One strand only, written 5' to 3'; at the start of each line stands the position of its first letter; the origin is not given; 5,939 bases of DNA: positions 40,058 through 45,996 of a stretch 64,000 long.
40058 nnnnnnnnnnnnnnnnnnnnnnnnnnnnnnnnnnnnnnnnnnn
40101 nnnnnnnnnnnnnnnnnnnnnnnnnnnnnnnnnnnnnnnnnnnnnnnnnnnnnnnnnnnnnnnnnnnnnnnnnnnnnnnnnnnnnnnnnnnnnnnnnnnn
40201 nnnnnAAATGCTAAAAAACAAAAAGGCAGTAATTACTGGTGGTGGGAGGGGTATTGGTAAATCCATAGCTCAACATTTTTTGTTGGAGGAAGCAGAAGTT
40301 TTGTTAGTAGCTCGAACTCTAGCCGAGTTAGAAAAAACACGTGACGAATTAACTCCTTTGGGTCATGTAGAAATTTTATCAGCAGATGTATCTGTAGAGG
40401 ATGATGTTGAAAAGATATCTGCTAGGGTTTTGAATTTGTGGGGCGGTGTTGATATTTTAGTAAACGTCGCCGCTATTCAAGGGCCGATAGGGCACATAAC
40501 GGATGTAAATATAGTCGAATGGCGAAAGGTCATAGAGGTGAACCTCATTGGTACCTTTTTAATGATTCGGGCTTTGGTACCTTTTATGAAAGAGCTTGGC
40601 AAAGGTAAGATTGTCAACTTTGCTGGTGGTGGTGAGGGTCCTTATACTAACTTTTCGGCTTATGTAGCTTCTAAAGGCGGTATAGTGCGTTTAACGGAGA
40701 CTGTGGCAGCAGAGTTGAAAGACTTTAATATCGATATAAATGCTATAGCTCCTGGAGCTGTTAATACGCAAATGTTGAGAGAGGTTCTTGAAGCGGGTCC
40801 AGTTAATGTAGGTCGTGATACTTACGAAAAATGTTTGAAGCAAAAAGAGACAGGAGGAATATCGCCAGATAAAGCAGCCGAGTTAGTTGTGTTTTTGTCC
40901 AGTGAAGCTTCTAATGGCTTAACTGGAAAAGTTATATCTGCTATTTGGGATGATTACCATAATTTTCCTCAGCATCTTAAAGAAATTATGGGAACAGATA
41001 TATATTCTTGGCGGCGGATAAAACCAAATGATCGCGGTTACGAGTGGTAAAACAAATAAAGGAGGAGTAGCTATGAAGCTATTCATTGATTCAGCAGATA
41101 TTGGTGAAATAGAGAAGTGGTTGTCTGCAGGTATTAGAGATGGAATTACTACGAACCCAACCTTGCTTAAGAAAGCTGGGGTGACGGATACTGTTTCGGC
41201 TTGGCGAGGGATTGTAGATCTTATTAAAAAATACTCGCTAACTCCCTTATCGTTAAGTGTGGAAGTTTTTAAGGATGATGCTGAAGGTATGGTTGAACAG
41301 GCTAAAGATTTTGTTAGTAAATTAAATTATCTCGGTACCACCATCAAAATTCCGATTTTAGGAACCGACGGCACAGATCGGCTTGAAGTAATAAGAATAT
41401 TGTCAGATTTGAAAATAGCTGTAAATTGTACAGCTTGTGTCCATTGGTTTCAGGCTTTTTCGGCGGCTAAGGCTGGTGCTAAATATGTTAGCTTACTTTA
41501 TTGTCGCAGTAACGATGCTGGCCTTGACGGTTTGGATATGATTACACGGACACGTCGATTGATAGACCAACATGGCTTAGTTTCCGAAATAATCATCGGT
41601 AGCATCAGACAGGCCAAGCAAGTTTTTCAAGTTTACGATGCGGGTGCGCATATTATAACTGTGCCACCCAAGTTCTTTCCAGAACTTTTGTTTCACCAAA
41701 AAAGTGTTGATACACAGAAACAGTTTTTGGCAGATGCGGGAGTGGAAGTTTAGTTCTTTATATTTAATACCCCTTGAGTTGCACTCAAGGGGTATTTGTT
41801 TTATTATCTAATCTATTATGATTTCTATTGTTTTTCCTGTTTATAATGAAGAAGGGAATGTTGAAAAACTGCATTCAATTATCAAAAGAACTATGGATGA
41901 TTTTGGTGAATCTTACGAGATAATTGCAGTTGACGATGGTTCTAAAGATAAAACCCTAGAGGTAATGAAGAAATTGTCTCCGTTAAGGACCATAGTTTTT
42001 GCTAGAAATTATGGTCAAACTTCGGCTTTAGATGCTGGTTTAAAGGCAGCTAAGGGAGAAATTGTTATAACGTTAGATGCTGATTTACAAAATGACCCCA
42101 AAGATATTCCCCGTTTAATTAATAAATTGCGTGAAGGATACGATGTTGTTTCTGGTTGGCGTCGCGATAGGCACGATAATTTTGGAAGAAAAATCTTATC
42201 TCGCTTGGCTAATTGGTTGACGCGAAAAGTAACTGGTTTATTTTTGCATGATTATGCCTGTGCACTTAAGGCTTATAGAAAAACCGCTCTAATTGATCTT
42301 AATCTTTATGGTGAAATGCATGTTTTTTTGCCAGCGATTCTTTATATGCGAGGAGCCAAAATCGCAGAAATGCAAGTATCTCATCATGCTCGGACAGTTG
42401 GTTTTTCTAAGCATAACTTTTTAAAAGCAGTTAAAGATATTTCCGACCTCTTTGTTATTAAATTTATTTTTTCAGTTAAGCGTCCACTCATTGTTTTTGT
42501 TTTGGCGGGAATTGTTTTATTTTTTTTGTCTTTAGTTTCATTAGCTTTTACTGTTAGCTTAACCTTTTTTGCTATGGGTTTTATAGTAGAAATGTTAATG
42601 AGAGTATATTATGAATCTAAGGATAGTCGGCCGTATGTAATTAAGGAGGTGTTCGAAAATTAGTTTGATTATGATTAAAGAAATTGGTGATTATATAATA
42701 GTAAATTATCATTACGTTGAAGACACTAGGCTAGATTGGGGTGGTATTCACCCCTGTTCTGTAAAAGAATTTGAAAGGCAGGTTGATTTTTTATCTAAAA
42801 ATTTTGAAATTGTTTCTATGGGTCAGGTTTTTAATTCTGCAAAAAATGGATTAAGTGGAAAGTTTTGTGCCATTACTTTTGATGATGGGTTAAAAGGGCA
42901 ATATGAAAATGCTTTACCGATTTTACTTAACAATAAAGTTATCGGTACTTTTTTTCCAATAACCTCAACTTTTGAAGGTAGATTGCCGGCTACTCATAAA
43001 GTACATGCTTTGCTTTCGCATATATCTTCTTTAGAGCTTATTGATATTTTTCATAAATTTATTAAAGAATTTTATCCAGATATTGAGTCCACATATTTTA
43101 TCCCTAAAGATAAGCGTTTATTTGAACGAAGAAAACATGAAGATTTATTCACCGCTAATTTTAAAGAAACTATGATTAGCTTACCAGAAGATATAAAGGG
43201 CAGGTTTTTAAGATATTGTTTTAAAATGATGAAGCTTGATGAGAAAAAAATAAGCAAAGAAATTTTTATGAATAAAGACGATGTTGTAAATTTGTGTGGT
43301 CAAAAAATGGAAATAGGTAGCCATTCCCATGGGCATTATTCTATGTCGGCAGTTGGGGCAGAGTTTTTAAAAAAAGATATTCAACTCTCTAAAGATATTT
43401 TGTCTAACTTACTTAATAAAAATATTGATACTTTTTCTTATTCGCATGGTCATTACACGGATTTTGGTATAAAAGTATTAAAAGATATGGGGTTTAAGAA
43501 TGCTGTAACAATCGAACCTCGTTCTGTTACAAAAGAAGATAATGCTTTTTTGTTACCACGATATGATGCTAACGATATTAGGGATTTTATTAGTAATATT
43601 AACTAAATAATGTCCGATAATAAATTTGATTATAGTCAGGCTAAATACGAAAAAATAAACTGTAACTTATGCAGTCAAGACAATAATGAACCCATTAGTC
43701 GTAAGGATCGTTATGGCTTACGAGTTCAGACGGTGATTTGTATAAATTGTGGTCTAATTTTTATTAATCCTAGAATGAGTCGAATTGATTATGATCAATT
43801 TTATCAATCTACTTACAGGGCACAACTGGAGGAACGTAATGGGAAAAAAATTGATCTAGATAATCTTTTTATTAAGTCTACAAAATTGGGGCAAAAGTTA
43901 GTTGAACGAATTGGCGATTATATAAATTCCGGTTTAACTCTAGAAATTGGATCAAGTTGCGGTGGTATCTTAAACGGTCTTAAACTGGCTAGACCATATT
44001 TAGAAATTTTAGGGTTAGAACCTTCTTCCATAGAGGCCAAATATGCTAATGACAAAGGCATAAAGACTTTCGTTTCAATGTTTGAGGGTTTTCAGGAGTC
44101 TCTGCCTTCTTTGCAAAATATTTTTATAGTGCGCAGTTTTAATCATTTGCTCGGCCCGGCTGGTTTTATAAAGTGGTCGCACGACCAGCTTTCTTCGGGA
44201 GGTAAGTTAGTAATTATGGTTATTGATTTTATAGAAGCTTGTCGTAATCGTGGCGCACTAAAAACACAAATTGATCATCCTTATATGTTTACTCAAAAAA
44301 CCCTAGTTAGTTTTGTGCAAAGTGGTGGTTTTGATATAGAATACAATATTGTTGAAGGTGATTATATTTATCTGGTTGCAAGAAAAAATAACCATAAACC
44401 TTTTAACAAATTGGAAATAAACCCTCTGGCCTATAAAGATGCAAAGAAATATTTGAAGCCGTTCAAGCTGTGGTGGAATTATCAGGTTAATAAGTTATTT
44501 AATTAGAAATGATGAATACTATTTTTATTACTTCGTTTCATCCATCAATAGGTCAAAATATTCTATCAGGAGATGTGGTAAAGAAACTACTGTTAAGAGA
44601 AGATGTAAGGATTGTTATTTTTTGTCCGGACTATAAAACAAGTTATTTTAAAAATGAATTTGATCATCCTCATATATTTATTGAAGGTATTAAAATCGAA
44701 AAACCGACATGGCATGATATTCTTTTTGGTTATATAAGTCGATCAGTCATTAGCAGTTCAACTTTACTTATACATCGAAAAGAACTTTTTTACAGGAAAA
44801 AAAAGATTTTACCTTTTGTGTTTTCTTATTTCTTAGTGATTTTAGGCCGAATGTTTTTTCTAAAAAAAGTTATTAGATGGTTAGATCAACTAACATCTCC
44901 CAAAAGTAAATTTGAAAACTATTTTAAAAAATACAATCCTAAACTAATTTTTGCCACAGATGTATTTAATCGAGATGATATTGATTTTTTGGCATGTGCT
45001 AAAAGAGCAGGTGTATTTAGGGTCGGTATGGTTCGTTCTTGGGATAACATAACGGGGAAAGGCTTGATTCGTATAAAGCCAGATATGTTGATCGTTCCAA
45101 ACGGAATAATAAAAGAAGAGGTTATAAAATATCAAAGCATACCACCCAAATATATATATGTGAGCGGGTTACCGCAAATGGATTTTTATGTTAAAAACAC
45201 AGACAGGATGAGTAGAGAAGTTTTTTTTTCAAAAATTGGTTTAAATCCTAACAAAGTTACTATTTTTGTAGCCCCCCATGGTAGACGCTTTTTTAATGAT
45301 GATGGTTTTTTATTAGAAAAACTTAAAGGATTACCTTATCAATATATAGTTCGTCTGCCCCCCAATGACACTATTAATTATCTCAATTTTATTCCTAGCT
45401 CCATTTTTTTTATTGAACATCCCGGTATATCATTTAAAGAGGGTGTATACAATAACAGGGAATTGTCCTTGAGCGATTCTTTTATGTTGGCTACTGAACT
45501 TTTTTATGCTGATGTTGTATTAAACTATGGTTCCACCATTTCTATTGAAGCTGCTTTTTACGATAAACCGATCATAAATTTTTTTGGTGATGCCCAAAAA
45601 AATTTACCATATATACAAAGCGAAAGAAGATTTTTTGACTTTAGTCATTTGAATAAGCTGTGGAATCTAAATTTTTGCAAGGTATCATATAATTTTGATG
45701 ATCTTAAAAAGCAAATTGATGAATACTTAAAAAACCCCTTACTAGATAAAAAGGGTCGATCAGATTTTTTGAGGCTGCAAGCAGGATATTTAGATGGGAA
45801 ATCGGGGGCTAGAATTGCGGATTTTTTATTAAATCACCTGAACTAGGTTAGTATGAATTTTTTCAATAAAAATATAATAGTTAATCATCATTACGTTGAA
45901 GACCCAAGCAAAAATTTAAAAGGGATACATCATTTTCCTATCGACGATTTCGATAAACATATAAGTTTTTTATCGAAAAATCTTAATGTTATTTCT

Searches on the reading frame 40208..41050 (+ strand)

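Call 7: search_protein_families(library=pfam, proteins=[window:40208-41050:+], max_evalue=0.001)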
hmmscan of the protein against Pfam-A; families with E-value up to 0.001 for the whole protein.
window:40208-41050:+ (280 aa): 3 families
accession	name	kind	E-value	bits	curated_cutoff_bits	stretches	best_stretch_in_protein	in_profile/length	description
PF00106.31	adh_short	-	5.7e-48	163.4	26.6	1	5-194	1-191/195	short chain dehydrogenase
PF13561.12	adh_short_C2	-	6.6e-43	147.4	27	1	14-243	6-229/236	Enoyl-(Acyl carrier protein) reductase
PF08659.16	KR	-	0.00013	22.4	22.6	1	8-116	4-116/180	KR domain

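Call 59: search_protein_families(library=ncbifam, proteins=[window:40208-41050:+], max_evalue=0.00001)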
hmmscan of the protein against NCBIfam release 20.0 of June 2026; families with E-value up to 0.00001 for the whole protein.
window:40208-41050:+ (280 aa): 216 families (the best 25 are shown)
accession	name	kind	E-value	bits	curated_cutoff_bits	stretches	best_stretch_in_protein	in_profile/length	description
NF009466.0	PRK12826.1-2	subfamily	4.7e-48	163.8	222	1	3-244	2-239/248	3-oxoacyl-ACP reductase FabG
NF004198.0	PRK05653.1-3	equivalog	8.7e-48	162.9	296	1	2-244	5-241/248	3-oxoacyl-ACP reductase FabG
NF005559.1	PRK07231.1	subfamily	1.3e-47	162.4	215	1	2-243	2-241/249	glucose 1-dehydrogenase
NF004791.0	PRK06138.1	equivalog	6.7e-47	159.9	312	1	2-243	3-243/252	SDR family oxidoreductase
NF004203.0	PRK05653.2-4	subfamily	2e-43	148.7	313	1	2-243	4-250/260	3-oxoacyl-ACP reductase FabG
NF009093.0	PRK12429.1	subfamily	5.4e-43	147.1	258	1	1-243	2-250/259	3-hydroxybutyrate dehydrogenase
NF005806.0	PRK07666.1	equivalog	1e-42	146.1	286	1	2-192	5-196/239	3-ketoacyl-ACP reductase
NF006070.0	PRK08213.1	subfamily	1.2e-42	146.2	279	1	2-244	10-251/259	gluconate 5-dehydrogenase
NF047923.1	pyridox_DH_SDR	equivalog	2.5e-42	145.1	325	1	3-244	2-235/243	pyridoxal 4-dehydrogenase, SDR-type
NF005594.0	PRK07326.1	equivalog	3.8e-40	137.9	271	1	2-189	4-190/237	SDR family oxidoreductase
NF004818.0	PRK06172.1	equivalog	5.1e-40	137.4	336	1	2-243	5-244/253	SDR family oxidoreductase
NF052558.1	MBtsdlDhBudC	equivalog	1.3e-39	136.3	270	1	3-243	2-235/250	meso-2,3-butanediol dehydrogenase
TIGR01963.1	PHB_DH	subfamily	1.6e-39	135.7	307.05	1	5-244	2-247/255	3-hydroxybutyrate dehydrogenase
NF005909.0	PRK07890.1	subfamily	1.9e-38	132.3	258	1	1-251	4-259/260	short chain dehydrogenase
NF005681.0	PRK07478.1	subfamily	1.9e-38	132.3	267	1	2-243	4-243/254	SDR family oxidoreductase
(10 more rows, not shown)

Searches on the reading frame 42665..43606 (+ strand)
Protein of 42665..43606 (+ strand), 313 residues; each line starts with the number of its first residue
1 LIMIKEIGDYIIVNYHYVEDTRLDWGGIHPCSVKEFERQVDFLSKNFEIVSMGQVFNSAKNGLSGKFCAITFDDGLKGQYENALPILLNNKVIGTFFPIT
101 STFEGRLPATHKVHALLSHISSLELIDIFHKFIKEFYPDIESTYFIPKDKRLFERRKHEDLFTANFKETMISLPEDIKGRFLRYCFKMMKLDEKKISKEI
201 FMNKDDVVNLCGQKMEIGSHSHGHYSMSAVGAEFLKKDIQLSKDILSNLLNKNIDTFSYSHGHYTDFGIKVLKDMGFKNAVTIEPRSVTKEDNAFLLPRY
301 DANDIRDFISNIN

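Call 8: search_protein_families(library=pfam, proteins=[window:42665-43606:+], max_evalue=0.001)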
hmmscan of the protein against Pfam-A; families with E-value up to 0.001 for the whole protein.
window:42665-43606:+ (313 aa): 1 family
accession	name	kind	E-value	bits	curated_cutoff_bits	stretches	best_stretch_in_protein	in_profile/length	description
PF01522.26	Polysacc_deac_1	-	1.2e-16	61.2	23.1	2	203-279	47-123/124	Polysaccharide deacetylase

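Call 59: search_protein_families(library=ncbifam, proteins=[window:42665-43606:+], max_evalue=0.00001)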
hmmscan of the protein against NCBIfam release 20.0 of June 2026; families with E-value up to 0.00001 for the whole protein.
window:42665-43606:+ (313 aa): 3 families
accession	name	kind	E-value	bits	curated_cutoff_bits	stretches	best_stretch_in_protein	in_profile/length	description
TIGR03933.1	PIA_icaB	equivalog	1.5e-13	50.8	248.35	1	228-300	155-227/245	intercellular adhesin biosynthesis polysaccharide N-deacetylase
TIGR02764.1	spore_ybaN_pdaB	equivalog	3.6e-13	49.7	237.4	1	207-278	51-122/191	polysaccharide deacetylase family sporulation protein PdaB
TIGR03938.2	deacetyl_PgaB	equivalog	8.5e-12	44.1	321.9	1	10-93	3-91/621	poly-beta-1,6-N-acetyl-D-glucosamine N-deacetylase PgaB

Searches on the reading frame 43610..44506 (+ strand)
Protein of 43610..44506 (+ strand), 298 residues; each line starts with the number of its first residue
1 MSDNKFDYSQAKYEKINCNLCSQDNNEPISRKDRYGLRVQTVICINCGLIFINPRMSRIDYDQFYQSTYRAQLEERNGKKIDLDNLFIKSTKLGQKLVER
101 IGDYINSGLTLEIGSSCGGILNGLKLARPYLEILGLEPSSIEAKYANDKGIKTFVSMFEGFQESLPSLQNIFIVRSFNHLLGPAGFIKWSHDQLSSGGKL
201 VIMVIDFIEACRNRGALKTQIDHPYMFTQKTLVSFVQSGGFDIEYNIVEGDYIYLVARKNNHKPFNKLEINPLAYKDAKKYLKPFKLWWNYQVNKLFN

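Call 3: search_protein_families(library=pfam, proteins=[window:43610-44506:+], max_evalue=0.01)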
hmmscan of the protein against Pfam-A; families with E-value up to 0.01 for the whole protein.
window:43610-44506:+ (298 aa): 1 family
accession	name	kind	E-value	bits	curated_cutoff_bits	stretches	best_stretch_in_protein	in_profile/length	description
PF13489.12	Methyltransf_23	-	0.0038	17.4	27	1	97-244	12-162/164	Methyltransferase domain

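Call 4: search_protein_families(library=ncbifam, proteins=[window:43610-44506:+], max_evalue=0.01)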
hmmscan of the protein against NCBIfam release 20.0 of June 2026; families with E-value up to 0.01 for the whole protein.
window:43610-44506:+ (298 aa): 0 families

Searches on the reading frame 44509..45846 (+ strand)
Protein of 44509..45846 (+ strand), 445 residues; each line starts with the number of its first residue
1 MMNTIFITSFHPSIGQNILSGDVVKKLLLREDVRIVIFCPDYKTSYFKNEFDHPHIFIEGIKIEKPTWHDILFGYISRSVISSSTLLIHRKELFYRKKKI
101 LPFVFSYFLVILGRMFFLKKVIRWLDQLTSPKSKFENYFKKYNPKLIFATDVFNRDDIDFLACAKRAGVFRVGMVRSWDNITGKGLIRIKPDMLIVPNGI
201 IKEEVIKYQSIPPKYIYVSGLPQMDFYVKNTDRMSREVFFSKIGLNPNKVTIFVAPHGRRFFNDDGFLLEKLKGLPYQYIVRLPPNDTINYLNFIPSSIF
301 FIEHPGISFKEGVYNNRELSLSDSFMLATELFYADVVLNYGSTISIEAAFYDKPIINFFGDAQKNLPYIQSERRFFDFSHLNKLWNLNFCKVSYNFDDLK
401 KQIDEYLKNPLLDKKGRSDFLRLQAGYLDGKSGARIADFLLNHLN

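Call 3: search_protein_families(library=pfam, proteins=[window:44509-45846:+], max_evalue=0.01)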
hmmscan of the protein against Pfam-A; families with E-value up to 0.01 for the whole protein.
window:44509-45846:+ (445 aa): 1 family
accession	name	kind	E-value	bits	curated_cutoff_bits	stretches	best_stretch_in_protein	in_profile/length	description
PF04464.20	Glyphos_transf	-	7.2e-05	22.3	22.1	1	192-441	136-366/367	CDP-Glycerol:Poly(glycerophosphate) glycerophosphotransferase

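Call 4: search_protein_families(library=ncbifam, proteins=[window:44509-45846:+], max_evalue=0.01)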
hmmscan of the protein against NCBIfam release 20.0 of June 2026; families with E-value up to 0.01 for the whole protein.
window:44509-45846:+ (445 aa): 1 family
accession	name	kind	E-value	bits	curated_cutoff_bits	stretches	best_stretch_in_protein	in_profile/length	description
NF046086.1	BFO_1060_trans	domain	5.9e-12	45.4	200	1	134-266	38-179/365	BFO_1060 family glycosyltransferase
